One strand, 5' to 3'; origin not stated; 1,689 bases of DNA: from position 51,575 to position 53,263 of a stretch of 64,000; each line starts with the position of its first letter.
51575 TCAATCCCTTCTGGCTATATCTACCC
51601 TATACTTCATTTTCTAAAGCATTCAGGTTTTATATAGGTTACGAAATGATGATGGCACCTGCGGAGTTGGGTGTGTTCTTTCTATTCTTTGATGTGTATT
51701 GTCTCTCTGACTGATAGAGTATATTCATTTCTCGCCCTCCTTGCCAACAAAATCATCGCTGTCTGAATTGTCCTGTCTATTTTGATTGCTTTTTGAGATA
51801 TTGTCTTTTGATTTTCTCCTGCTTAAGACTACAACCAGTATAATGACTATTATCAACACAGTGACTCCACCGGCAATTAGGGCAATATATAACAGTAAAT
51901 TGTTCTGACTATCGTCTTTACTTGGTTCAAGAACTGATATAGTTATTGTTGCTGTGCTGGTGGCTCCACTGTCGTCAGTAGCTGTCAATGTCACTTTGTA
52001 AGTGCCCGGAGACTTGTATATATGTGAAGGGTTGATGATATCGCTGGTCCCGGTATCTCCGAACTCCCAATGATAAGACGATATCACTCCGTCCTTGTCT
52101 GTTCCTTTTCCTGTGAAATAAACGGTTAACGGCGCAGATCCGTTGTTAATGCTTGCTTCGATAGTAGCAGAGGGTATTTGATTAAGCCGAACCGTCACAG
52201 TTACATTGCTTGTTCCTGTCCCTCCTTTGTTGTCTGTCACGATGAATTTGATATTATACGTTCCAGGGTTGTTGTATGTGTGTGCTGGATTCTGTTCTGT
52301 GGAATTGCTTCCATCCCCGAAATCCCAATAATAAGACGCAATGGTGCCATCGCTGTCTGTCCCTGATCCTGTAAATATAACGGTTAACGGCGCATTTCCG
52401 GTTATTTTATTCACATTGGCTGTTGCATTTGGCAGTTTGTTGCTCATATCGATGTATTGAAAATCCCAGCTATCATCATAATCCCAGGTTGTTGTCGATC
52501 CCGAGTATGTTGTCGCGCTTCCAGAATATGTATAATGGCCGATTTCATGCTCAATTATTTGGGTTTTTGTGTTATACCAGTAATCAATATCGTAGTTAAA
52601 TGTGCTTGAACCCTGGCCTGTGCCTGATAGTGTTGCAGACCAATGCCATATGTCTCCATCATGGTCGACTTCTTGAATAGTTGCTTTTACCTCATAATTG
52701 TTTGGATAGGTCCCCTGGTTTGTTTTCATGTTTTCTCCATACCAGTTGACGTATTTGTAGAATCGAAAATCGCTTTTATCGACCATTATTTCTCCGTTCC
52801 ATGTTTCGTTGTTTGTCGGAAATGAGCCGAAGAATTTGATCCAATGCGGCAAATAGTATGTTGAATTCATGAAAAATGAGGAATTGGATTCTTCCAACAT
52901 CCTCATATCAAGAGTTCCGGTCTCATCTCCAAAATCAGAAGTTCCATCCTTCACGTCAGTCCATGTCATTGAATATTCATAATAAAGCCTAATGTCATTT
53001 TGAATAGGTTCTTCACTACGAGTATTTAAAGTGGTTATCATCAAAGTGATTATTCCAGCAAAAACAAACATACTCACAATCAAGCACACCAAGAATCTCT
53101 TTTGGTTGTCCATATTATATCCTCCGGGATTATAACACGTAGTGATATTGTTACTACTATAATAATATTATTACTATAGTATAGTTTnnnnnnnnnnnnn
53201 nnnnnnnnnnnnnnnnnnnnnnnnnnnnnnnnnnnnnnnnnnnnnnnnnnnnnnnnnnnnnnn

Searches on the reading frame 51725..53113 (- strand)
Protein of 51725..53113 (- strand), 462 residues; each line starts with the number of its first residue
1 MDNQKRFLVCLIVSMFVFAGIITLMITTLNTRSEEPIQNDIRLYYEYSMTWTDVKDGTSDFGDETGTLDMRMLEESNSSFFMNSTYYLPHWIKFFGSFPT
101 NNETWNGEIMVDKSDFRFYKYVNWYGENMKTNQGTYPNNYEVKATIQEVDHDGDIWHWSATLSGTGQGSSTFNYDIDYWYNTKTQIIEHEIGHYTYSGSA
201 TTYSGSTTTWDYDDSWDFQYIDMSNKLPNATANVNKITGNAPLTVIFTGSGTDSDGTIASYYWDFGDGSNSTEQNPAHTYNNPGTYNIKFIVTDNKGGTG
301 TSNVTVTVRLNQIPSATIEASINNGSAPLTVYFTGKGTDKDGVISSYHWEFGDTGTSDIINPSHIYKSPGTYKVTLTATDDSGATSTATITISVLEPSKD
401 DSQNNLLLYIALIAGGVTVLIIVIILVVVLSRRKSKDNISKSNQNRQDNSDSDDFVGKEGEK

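Call 69: search_protein_families(library=ncbifam, proteins=[window:51725-53113:-], max_evalue=0.00001)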
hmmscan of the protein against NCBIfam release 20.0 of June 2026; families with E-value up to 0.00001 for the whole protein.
window:51725-53113:- (462 aa): 3 families
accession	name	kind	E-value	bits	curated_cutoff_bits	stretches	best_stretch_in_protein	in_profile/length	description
TIGR00864.1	PCC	subfamily_domain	6e-12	42.8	1861.4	1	254-391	1421-1555/2700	polycystin cation channel protein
NF058578.1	CPR_pilus_PamR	equivalog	1.8e-10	40.2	300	0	360-390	204-234/297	pilus system RbmA-like protein PamR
NF033932.1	LapB_rpt_80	domain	6.1e-06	26.4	45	0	370-396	1-28/83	LapB repeat-containing protein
